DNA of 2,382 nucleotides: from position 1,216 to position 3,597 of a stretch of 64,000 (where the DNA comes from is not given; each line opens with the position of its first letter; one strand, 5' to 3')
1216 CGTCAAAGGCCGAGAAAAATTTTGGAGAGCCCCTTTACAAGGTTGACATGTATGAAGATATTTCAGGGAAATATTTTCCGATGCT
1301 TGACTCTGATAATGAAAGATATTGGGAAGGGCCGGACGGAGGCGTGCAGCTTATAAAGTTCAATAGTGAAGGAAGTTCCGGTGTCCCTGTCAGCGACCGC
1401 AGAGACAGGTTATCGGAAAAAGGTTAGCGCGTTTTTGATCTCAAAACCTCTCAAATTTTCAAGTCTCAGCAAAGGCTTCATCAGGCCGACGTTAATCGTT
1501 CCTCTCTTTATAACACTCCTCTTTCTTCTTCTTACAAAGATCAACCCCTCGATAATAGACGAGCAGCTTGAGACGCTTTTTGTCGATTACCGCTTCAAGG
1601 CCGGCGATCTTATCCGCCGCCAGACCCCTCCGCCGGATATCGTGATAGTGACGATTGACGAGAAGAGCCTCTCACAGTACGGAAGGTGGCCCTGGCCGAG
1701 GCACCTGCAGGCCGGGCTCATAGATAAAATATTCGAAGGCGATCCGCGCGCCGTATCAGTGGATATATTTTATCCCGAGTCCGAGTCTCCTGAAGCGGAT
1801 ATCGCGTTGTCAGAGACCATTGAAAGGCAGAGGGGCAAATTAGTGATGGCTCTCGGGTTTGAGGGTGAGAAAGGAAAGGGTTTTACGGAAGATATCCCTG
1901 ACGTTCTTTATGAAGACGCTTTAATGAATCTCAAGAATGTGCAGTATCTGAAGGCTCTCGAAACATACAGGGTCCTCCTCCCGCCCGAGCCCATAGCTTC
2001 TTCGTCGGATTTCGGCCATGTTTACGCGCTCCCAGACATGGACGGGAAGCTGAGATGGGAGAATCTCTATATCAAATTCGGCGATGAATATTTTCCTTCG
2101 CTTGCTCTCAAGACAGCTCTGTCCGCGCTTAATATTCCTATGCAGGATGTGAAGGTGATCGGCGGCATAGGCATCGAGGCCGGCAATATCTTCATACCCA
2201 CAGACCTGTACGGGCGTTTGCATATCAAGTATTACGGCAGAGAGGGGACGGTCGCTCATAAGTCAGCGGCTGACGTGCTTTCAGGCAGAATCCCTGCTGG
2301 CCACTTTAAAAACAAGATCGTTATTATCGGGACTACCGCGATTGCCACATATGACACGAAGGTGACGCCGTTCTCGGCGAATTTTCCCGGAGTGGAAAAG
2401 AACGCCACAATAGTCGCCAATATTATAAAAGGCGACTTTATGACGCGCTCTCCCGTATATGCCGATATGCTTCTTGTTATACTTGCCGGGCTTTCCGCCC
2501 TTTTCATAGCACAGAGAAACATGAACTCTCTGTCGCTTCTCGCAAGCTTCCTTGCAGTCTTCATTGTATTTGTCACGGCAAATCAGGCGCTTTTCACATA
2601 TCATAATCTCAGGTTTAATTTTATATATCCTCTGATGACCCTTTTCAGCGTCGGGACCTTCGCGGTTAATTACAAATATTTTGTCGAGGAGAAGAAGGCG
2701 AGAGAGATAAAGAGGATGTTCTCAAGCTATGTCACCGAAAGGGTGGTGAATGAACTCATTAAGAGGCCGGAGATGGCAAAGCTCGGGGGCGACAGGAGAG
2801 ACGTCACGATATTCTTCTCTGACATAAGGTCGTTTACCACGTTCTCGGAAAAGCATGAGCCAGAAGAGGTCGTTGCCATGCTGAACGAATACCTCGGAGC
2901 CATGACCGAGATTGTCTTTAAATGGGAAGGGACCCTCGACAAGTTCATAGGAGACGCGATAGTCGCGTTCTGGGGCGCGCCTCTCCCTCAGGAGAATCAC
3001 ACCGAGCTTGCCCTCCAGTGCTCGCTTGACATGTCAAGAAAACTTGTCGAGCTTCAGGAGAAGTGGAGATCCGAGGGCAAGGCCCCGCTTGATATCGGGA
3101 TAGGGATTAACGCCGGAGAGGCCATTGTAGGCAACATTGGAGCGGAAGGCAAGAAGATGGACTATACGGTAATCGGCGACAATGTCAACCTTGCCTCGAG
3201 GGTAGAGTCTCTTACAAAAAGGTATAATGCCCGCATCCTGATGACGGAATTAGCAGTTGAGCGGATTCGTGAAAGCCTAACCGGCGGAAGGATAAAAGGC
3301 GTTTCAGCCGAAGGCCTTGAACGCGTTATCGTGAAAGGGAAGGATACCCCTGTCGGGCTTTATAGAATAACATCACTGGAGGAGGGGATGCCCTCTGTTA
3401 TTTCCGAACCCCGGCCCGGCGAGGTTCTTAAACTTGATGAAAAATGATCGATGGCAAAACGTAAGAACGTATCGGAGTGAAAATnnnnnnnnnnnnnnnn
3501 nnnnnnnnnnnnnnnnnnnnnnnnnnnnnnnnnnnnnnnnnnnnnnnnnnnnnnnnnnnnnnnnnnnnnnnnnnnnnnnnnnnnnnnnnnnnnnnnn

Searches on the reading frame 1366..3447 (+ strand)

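Call 73: search_protein_families(library=pfam, proteins=[window:1366-3447:+], max_evalue=0.00001)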
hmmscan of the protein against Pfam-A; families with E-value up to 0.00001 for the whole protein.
window:1366-3447:+ (693 aa): 2 families
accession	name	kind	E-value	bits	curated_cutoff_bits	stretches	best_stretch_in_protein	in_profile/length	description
PF05226.16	CHASE2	-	1.1e-51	176.3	26.3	1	52-373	4-249/257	CHASE2 domain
PF00211.25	Guanylate_cyc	-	5.5e-27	95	21.9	1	478-661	7-175/183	Adenylate and Guanylate cyclase catalytic domain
